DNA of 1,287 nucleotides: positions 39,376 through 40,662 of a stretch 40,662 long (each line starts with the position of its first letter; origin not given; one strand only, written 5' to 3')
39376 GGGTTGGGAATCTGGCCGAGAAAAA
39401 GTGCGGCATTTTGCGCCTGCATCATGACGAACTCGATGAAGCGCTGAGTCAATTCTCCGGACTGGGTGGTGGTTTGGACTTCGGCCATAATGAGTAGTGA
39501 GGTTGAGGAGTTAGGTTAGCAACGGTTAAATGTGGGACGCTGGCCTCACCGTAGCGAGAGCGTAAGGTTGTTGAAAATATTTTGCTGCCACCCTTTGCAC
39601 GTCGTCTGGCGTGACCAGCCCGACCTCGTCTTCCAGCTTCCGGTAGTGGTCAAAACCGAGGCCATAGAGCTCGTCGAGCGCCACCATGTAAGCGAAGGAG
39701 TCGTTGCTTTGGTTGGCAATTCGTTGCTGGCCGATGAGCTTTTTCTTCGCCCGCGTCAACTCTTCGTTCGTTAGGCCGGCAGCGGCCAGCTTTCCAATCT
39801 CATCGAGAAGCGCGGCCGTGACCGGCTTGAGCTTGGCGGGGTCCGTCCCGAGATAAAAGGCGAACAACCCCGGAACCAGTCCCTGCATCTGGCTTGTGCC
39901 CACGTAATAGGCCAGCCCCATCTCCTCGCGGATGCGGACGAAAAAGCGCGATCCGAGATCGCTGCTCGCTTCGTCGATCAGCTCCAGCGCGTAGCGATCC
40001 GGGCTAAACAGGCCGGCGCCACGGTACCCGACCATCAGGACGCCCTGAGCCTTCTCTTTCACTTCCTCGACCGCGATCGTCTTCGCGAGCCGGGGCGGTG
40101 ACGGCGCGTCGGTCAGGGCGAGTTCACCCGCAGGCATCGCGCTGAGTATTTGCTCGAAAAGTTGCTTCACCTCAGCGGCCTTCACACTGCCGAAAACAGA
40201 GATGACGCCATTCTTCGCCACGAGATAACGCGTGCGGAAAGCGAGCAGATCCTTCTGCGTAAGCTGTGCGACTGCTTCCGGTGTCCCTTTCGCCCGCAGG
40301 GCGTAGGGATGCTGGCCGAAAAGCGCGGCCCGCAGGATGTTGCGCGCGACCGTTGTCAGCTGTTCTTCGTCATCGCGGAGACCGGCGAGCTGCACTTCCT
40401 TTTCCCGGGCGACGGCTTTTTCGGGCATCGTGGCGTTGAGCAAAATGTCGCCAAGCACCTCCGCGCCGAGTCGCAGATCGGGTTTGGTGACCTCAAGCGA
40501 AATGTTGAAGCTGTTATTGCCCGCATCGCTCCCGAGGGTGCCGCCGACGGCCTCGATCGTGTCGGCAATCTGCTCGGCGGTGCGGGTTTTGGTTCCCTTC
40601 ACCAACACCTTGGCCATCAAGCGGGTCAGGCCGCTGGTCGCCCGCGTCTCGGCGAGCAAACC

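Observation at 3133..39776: Massively over-represented dispersed 9-mer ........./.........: a candidate DNA uptake sequence or other genome-wide DNA signal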

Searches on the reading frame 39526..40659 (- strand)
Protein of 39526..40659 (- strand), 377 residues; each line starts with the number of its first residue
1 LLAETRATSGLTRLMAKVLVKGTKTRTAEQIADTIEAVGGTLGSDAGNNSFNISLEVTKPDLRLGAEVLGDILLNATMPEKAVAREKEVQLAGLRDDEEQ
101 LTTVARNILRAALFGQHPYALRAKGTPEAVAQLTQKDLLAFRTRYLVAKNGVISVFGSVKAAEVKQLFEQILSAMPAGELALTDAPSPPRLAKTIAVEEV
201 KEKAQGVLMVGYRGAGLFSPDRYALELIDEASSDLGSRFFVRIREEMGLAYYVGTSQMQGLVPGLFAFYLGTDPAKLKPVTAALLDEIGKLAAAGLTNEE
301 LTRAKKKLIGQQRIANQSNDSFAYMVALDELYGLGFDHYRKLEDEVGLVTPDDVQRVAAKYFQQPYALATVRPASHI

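Call 12: search_protein_families(library=pfam, proteins=[window:39526-40659:-], max_evalue=0.001)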
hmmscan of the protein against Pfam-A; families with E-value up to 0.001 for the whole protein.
window:39526-40659:- (377 aa): 2 families
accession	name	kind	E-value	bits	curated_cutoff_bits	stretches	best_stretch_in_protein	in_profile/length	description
PF05193.26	Peptidase_M16_C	-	2.6e-28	99.5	23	1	133-308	2-181/181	Peptidase M16 inactive domain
PF00675.25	Peptidase_M16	-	9.9e-11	42.2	22.3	1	3-120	25-142/149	Insulinase (Peptidase family M16)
